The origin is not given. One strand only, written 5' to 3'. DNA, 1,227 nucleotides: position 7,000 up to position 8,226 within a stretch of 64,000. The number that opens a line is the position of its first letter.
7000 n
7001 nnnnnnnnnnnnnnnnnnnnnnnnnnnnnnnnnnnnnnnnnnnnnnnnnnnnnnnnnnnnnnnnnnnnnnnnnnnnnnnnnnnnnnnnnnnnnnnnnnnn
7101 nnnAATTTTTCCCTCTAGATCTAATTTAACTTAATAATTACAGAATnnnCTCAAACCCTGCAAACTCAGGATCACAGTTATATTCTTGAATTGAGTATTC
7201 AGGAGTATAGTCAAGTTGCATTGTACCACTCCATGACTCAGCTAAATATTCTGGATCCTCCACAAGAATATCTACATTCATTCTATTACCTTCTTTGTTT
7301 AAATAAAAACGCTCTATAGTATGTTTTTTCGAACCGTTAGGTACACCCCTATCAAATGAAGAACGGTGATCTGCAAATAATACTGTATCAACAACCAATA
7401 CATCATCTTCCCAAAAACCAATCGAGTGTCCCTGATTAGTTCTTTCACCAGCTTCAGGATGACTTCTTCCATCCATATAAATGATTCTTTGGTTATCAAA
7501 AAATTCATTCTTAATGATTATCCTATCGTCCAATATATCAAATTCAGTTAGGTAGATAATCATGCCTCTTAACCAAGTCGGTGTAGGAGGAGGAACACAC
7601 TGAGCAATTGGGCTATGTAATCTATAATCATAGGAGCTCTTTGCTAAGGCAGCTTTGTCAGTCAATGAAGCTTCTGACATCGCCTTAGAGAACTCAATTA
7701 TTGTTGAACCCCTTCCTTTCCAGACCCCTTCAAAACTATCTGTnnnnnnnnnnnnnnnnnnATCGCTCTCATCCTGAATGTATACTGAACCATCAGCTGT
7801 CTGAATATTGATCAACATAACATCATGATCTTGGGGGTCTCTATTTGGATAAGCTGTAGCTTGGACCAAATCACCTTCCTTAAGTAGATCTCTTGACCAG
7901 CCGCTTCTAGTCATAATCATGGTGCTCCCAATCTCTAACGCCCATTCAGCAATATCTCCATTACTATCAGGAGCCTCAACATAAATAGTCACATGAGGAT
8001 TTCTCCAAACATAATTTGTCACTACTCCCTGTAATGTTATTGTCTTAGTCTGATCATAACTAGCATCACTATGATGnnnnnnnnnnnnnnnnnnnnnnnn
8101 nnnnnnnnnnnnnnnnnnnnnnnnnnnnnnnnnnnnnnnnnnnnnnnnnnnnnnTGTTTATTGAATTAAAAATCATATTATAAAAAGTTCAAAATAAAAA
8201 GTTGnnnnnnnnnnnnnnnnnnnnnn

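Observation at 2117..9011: Six-gene operon of exported enzymes converging on a TonB receptor: candidate uncharacterised periplasmic catabolic pathway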

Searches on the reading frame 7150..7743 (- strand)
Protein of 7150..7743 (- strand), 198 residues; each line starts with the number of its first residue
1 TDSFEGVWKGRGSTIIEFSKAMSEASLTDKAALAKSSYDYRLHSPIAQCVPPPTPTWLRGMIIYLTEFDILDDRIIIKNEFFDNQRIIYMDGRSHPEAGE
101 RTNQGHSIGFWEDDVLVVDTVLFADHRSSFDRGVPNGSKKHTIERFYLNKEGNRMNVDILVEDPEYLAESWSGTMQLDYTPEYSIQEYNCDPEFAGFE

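Call 79: search_protein_families(library=pfam, proteins=[window:7150-7743:-], max_evalue=10)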
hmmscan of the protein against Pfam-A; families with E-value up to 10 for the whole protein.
seq(198 aa): 0 families

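Call 84: search_protein_representatives(protein=window:7150-7743:-)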
Query: 198 residues. Proteins with E-value up to 0.001 (for the whole library): 3922; up to 1e-10: 681; up to 1e-30: 39. The best 150 are listed.
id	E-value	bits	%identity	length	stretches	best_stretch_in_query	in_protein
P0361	2.2e-58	213.6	50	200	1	9-193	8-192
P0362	2.0e-55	204.0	45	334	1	2-195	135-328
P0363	4.5e-52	193.0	51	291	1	21-195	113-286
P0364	5.8e-52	192.7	51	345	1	3-195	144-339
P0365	4.0e-49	183.4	47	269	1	3-195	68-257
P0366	2.4e-46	174.3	43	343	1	21-195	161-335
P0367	2.5e-45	171.0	42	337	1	1-196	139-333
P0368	1.6e-44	168.4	43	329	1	3-195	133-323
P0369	2.0e-44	168.1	48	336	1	25-197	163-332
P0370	2.0e-42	161.5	41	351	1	3-195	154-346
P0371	2.6e-42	161.2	46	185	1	25-195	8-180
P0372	6.2e-42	159.9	39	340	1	3-196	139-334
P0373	1.4e-41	158.8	47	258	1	26-195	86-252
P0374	1.4e-41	158.8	41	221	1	1-195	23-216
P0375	4.3e-40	153.9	49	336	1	24-197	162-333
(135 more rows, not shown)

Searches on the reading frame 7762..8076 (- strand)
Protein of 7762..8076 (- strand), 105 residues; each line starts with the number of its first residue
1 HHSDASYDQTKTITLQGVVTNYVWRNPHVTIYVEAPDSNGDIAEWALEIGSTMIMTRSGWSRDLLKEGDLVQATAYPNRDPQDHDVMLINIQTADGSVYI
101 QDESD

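Call 79: search_protein_families(library=pfam, proteins=[window:7762-8076:-], max_evalue=10)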
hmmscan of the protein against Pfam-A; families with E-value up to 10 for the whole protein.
seq(105 aa): 1 family
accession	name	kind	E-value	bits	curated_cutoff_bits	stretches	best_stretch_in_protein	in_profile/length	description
PF19649.4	DUF6152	-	1.4e-24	86.5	27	1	1-84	12-95/98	Family of unknown function (DUF6152)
